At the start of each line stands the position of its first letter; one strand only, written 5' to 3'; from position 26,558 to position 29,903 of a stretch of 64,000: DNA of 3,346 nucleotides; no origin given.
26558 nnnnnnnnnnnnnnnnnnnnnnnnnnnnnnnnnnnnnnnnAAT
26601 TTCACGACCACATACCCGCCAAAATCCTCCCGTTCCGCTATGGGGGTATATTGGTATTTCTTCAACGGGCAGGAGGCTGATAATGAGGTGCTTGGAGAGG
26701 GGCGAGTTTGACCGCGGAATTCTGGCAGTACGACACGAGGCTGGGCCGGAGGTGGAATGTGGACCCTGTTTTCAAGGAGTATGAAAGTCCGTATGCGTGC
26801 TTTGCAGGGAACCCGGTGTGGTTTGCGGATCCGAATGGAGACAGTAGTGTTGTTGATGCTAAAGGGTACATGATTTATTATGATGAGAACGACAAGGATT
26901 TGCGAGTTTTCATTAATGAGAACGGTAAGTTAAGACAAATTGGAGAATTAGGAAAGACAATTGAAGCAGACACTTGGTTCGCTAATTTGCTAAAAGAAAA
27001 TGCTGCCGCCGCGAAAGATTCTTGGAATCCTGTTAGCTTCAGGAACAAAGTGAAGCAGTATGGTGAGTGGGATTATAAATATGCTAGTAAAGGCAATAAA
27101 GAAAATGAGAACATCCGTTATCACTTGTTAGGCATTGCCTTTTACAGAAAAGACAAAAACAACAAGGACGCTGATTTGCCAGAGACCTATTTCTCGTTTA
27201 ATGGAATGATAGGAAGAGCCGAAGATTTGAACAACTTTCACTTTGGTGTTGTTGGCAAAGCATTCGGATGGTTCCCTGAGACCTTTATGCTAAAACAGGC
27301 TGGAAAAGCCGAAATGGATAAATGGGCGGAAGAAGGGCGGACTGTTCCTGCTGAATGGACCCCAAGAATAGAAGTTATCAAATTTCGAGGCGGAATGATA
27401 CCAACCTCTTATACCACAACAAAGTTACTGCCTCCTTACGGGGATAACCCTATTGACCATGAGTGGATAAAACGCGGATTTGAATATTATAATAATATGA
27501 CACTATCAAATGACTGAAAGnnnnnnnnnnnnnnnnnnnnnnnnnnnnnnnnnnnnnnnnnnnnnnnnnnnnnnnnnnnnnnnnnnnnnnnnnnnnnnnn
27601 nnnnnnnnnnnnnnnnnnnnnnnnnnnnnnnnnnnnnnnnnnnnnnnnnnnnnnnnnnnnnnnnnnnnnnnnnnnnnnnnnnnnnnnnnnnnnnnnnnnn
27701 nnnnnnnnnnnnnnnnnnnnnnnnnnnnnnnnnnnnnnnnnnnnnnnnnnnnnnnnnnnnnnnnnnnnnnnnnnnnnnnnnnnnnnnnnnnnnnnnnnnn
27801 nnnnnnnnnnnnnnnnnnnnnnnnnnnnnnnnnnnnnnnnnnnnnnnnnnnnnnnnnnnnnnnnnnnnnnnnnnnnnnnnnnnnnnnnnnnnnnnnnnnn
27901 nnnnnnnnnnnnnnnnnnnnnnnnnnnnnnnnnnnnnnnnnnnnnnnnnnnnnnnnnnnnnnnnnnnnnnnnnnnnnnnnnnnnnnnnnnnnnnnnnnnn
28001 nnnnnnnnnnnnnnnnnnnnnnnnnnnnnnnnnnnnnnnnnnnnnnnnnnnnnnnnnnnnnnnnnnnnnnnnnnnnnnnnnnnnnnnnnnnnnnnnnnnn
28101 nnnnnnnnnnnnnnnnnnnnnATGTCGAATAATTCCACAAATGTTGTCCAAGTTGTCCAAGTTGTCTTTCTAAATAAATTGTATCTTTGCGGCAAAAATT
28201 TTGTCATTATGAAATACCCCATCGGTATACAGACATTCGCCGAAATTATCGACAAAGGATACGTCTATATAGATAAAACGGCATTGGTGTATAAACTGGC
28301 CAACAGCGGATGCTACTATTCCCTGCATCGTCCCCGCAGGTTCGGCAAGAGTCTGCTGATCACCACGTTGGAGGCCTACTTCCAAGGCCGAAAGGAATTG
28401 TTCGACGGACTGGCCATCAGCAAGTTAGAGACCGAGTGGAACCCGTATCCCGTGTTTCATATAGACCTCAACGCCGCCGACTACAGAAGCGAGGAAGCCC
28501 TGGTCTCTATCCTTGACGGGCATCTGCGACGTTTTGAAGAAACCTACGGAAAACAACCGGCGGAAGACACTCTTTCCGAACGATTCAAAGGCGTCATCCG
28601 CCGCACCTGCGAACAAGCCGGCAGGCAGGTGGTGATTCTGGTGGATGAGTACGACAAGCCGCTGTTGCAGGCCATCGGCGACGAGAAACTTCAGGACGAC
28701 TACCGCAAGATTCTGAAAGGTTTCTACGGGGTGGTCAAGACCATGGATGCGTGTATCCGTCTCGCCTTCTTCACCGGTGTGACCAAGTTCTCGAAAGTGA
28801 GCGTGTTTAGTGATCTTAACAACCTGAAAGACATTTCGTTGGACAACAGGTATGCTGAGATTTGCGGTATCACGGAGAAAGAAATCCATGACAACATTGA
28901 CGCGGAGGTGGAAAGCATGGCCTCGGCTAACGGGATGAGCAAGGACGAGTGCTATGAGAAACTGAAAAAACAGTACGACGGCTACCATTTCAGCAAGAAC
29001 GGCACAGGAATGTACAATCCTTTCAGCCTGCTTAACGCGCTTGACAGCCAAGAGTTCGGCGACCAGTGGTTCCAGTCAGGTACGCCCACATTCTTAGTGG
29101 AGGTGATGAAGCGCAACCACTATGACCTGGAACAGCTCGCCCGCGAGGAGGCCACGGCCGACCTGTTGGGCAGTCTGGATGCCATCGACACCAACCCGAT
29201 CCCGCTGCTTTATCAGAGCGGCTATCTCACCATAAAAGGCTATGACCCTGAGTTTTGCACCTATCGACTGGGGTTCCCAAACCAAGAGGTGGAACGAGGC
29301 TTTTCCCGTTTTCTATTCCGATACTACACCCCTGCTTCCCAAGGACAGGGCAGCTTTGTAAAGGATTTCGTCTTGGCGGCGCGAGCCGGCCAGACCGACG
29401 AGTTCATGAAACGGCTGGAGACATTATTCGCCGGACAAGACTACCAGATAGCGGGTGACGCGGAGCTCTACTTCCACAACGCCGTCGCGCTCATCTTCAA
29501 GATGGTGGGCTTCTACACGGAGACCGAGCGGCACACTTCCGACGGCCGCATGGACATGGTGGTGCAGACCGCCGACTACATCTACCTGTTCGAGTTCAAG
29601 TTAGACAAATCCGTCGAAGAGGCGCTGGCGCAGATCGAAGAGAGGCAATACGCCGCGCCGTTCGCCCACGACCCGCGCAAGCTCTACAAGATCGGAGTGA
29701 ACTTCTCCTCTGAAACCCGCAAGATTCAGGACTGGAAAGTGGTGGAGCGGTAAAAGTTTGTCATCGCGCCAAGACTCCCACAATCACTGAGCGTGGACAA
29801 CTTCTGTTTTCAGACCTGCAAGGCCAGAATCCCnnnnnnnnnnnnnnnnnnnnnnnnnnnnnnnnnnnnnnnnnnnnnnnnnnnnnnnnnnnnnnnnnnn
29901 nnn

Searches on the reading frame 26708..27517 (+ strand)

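Call 27: search_protein_families(library=pfam, proteins=[window:26708-27517:+], max_evalue=0.01)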
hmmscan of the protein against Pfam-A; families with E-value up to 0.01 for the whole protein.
window:26708-27517:+ (269 aa): 1 family
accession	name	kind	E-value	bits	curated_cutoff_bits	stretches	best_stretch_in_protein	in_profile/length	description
PF15607.11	Ntox44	-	1.7e-09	38.5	24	1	111-263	2-104/104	Bacterial toxin 44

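Call 49: search_protein_families(library=ncbifam, proteins=[window:26708-27517:+], max_evalue=0.01)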
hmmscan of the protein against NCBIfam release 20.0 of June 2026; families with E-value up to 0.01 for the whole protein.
window:26708-27517:+ (269 aa): 1 family
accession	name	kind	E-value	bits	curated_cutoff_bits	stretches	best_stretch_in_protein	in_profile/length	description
TIGR03696.1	Rhs_assc_core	domain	0.0021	18.6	32.5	1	7-44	37-75/76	RHS repeat-associated core domain-containing protein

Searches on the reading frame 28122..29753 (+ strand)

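Call 48: search_protein_families(library=pfam, proteins=[window:28122-29753:+], max_evalue=0.01)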
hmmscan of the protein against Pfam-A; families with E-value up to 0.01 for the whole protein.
window:28122-29753:+ (543 aa): 3 families
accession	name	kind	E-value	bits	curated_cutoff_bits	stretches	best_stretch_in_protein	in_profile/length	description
PF09820.16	AAA-ATPase_like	-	4.2e-70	236.1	26.1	1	33-229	1-201/201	Predicted AAA-ATPase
PF08011.17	PDDEXK_9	-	1.9e-21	76.4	25.5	1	447-538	2-105/105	PD-(D/E)XK nuclease superfamily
PF13032.11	RNaseH_pPIWI_RE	-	0.0076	16.5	25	0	98-191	39-123/288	RNaseH domain of pPIWI_RE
